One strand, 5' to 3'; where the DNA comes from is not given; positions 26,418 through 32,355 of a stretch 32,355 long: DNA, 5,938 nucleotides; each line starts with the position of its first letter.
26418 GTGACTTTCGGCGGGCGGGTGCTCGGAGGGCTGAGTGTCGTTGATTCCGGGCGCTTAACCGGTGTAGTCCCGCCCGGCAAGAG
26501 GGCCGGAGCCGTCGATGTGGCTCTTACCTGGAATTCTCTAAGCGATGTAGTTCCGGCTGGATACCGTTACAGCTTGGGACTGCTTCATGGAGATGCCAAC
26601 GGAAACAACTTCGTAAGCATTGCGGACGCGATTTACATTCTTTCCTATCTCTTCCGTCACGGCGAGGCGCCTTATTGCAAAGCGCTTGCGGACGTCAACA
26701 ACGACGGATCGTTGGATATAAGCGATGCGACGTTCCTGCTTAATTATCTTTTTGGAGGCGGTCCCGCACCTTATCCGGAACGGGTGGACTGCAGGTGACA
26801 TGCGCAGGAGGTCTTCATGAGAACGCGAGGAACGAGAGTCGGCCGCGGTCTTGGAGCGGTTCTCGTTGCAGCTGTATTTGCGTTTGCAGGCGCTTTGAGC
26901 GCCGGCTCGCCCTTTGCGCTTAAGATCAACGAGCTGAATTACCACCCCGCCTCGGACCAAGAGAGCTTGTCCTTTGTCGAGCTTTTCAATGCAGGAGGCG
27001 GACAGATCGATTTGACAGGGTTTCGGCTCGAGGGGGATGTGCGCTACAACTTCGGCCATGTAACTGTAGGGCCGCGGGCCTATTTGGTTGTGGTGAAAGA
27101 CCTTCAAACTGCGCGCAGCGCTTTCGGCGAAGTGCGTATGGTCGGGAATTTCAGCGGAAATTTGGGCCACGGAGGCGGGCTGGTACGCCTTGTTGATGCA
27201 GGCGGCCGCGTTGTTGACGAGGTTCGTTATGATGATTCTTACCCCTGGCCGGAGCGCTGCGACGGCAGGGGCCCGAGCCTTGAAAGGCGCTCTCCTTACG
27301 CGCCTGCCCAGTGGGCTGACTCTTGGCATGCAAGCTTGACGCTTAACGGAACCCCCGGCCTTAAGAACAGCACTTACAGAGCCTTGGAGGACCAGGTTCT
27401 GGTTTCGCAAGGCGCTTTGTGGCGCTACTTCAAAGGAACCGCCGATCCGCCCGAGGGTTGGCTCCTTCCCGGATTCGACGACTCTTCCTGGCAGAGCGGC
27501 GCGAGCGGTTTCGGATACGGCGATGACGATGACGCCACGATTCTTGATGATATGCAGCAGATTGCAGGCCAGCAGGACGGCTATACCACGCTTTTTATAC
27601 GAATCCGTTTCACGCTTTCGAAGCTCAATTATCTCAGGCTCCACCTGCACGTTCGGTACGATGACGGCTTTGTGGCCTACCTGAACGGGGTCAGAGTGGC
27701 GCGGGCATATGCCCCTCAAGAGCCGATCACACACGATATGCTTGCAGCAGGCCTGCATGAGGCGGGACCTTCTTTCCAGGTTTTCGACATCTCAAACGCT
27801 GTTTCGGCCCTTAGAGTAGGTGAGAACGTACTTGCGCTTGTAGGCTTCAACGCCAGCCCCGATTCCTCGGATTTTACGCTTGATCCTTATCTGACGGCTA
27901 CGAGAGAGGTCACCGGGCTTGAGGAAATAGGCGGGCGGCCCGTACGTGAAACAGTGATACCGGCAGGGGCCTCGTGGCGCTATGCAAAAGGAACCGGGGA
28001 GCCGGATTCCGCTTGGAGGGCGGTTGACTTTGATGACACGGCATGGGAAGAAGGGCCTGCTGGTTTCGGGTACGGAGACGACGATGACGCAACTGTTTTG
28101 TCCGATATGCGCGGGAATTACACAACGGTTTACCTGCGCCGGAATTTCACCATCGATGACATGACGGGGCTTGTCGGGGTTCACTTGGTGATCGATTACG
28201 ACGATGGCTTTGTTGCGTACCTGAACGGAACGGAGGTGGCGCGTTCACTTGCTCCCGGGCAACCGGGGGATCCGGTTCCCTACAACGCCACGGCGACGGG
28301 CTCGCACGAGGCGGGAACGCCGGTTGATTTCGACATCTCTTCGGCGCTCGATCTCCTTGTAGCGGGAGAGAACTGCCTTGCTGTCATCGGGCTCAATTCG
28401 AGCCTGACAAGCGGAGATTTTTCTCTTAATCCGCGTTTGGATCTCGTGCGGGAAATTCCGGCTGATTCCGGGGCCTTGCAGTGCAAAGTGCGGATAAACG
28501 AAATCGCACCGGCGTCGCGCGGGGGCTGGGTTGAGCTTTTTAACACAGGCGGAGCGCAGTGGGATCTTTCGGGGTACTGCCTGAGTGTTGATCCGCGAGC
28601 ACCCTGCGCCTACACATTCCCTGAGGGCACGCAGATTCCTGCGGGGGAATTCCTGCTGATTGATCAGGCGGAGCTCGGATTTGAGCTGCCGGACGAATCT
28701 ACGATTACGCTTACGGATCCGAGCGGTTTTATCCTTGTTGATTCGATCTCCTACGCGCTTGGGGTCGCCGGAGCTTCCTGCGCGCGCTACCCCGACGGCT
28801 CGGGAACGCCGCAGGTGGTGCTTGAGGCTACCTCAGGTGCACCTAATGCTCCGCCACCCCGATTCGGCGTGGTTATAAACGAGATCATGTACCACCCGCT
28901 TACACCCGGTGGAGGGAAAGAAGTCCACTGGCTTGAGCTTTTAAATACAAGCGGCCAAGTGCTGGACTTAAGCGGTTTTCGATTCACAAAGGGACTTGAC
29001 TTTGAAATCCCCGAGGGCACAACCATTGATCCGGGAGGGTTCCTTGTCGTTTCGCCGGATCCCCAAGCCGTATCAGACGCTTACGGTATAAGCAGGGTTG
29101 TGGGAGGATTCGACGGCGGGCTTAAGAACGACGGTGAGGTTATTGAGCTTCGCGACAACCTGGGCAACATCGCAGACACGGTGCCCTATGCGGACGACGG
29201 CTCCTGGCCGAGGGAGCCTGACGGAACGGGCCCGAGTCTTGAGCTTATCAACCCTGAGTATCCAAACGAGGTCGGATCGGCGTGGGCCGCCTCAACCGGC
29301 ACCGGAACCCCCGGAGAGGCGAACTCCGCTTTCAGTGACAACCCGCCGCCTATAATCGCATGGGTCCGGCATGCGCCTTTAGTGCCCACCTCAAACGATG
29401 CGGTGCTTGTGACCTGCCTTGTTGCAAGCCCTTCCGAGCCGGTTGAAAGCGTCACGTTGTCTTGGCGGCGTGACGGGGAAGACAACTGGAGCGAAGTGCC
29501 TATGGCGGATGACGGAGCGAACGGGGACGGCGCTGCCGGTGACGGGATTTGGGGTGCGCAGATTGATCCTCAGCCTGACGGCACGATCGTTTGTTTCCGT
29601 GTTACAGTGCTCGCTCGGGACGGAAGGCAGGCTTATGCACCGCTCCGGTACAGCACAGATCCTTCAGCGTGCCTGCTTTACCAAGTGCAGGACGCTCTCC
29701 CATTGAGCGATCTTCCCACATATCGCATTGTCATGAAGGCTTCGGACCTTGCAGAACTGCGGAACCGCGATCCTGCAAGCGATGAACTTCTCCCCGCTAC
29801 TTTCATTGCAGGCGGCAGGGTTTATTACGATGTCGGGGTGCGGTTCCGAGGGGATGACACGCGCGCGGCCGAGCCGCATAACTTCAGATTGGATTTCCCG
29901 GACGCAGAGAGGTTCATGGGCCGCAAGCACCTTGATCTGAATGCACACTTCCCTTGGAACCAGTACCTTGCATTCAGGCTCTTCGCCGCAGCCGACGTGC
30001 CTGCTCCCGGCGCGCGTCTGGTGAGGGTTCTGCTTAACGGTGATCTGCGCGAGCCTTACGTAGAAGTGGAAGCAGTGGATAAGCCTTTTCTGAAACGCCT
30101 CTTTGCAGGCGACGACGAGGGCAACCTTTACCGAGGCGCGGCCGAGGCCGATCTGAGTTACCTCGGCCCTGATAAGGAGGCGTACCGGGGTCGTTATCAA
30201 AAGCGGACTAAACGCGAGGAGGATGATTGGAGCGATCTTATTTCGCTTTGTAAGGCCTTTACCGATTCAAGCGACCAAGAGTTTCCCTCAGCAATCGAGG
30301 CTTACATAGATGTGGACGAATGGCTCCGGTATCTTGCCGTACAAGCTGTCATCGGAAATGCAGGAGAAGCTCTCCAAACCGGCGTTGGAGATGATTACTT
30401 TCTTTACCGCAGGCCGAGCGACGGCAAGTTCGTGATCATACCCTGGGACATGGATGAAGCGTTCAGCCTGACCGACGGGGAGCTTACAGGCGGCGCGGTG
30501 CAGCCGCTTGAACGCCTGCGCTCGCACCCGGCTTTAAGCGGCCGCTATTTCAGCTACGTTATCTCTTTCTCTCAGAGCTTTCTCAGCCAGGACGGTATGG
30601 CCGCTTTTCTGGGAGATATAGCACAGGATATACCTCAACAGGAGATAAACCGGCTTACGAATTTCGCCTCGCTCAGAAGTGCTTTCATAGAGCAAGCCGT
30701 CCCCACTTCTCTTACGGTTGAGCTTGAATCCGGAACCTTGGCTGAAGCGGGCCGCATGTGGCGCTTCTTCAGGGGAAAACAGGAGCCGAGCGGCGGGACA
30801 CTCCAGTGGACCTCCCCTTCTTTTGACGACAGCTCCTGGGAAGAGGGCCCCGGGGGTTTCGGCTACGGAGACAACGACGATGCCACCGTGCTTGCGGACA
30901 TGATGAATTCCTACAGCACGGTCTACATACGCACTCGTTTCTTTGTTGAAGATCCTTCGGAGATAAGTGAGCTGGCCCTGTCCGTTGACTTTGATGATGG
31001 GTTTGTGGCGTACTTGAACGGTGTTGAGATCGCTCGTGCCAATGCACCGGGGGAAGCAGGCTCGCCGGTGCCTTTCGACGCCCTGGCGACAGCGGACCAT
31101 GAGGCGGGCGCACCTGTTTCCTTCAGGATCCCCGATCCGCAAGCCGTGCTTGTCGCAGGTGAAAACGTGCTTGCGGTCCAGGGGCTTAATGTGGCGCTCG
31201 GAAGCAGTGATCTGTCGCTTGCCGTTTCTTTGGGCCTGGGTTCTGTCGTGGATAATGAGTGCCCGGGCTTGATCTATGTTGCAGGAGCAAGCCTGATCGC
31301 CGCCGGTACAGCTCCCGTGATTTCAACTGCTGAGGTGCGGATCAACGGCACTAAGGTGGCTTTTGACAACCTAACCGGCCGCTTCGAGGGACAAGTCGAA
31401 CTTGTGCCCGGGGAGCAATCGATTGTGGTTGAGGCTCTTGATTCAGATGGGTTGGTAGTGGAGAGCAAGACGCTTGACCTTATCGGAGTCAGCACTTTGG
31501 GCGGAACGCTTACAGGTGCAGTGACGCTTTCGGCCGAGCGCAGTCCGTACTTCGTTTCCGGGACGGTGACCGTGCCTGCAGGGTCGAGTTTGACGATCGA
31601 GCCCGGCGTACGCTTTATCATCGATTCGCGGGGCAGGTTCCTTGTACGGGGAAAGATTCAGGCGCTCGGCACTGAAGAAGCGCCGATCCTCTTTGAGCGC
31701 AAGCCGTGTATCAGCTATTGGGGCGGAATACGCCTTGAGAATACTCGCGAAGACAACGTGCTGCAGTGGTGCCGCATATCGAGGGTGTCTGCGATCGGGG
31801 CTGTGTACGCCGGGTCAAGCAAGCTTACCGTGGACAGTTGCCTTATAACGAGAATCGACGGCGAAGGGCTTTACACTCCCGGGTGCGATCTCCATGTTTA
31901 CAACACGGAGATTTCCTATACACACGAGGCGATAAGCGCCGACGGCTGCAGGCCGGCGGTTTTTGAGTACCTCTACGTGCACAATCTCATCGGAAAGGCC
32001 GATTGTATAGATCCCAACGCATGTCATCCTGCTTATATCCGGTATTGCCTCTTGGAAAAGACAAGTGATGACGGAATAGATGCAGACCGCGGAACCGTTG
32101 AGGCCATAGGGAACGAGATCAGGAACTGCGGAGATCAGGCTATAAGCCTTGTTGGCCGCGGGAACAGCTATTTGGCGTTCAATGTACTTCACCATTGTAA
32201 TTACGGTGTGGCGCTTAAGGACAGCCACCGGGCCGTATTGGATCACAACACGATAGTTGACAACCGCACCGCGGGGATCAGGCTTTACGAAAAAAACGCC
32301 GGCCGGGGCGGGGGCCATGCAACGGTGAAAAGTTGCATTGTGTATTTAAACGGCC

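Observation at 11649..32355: Cohesin/dockerin-like secreted-protein cluster with non-cellulosomal cargo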

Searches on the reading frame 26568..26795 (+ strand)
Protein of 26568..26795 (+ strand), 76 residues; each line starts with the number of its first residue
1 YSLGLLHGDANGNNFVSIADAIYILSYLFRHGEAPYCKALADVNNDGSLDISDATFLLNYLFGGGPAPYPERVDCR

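Call 10: search_protein_families(library=pfam, proteins=[window:26568-26795:+], max_evalue=10)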
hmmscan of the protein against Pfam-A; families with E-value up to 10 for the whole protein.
seq(76 aa): 7 families
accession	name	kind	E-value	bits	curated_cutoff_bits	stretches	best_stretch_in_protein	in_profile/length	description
PF00404.24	Dockerin_1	-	1.1e-08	35.5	22.9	1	7-61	1-56/57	Dockerin type I domain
PF13405.12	EF-hand_6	-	0.0098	16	25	1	40-58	8-26/30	EF-hand domain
PF00036.39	EF-hand_1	-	0.011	15.6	25.4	1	40-53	8-21/29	EF hand domain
PF13517.12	FG-GAP_3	-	0.052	14.6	26.9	1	15-51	29-59/61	FG-GAP-like repeat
PF13499.12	EF-hand_7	-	0.13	13.1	30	2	9-52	12-60/67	EF-hand domain pair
PF06750.18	A24_N_bact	-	0.28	11.7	23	1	16-39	37-60/84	Bacterial Peptidase A24 N-terminal domain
PF13202.12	EF-hand_5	-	0.57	10.2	25.9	1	41-51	8-18/25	EF hand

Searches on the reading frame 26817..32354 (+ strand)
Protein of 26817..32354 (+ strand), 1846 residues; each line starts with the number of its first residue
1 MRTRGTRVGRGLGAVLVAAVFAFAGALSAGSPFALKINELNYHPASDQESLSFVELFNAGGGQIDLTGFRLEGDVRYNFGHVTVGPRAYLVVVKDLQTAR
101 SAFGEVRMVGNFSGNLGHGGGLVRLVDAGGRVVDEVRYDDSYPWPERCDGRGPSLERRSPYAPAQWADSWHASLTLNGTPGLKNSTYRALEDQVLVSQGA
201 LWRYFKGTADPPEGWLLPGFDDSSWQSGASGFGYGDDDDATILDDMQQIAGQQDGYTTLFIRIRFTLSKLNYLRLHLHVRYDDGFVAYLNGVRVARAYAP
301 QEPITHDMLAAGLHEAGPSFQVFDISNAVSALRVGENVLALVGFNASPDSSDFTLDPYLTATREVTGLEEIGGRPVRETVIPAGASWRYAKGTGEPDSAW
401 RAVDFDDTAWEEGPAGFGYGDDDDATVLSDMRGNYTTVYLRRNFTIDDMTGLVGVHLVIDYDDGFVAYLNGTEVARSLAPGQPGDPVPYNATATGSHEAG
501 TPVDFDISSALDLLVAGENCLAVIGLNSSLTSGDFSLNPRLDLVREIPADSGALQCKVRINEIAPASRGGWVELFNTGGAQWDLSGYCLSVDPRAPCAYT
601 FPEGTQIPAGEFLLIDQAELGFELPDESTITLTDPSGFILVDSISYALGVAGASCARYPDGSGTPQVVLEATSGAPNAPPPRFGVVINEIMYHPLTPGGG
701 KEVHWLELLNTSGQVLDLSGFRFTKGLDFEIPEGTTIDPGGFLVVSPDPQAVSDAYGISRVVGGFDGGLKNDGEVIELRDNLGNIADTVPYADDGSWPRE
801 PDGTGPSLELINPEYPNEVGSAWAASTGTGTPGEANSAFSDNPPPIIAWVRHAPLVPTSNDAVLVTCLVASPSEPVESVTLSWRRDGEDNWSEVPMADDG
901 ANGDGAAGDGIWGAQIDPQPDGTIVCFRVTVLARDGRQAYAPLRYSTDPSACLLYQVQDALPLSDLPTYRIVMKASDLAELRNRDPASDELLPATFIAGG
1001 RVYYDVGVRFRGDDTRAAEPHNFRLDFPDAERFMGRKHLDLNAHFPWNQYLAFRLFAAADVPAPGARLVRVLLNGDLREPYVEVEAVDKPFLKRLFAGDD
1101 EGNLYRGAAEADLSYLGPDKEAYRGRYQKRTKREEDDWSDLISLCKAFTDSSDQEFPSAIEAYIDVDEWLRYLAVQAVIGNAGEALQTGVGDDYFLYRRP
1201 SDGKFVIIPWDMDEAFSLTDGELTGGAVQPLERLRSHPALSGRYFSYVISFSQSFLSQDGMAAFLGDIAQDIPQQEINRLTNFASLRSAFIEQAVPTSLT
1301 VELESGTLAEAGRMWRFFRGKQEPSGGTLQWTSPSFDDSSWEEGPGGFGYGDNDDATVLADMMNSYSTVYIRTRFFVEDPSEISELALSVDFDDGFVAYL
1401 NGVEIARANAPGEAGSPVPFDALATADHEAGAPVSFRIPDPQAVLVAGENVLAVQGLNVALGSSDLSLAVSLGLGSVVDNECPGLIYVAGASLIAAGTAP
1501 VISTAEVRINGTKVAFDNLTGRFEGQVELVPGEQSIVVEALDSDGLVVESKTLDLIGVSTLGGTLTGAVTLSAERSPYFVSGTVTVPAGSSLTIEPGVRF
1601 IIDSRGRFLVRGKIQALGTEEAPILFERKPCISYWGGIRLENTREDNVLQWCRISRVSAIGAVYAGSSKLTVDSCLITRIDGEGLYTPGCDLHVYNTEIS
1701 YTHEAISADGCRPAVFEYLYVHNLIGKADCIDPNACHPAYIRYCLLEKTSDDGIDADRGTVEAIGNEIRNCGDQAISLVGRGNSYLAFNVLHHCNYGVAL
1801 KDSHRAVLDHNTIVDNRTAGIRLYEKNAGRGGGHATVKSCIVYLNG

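Call 9: search_protein_families(library=pfam, proteins=[window:26817-32354:+], max_evalue=0.01)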
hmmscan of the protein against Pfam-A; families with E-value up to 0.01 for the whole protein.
window:26817-32354:+ (1846 aa): 6 families
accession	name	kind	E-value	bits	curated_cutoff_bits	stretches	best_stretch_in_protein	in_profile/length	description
PF00932.25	LTD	-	8.6e-41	139.2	34.3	3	684-791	7-107/109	Lamin Tail Domain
PF08757.17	CotH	-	8.7e-36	124.5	23.8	1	1008-1221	1-220/322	CotH kinase protein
PF13229.12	Beta_helix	-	2.6e-16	60.1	25.9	2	1739-1845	11-113/158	Right handed beta helix region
PF05048.19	NosD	-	1.5e-07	31.5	23.6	1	1750-1826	37-113/212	Periplasmic copper-binding protein (NosD)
PF22681.2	Lmo2446-like_N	-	0.006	17.2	29.7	0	853-904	19-68/72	Lmo2446-like, N-terminal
PF09136.16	Glucodextran_B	-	0.0068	16.7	27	0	1506-1549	32-74/83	Glucodextranase, domain B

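Call 11: search_protein_families(library=ncbifam, proteins=[window:26817-32354:+], max_evalue=0.01)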
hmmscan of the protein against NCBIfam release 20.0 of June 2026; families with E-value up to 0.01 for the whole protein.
window:26817-32354:+ (1846 aa): 3 families
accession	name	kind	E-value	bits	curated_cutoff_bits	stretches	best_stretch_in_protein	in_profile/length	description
NF041573.1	rhamnosid_Stmyc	equivalog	5.3e-10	37.8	1720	1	258-481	155-345/1028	alpha-L-rhamnosidase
NF041940.1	choice_anch_X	domain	6.8e-08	32.1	25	1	894-923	1-30/37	choice-of-anchor X domain-containing protein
TIGR03804.1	para_beta_helix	repeat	0.005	16.5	19.45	0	1776-1817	2-43/44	parallel beta-helix repeat protein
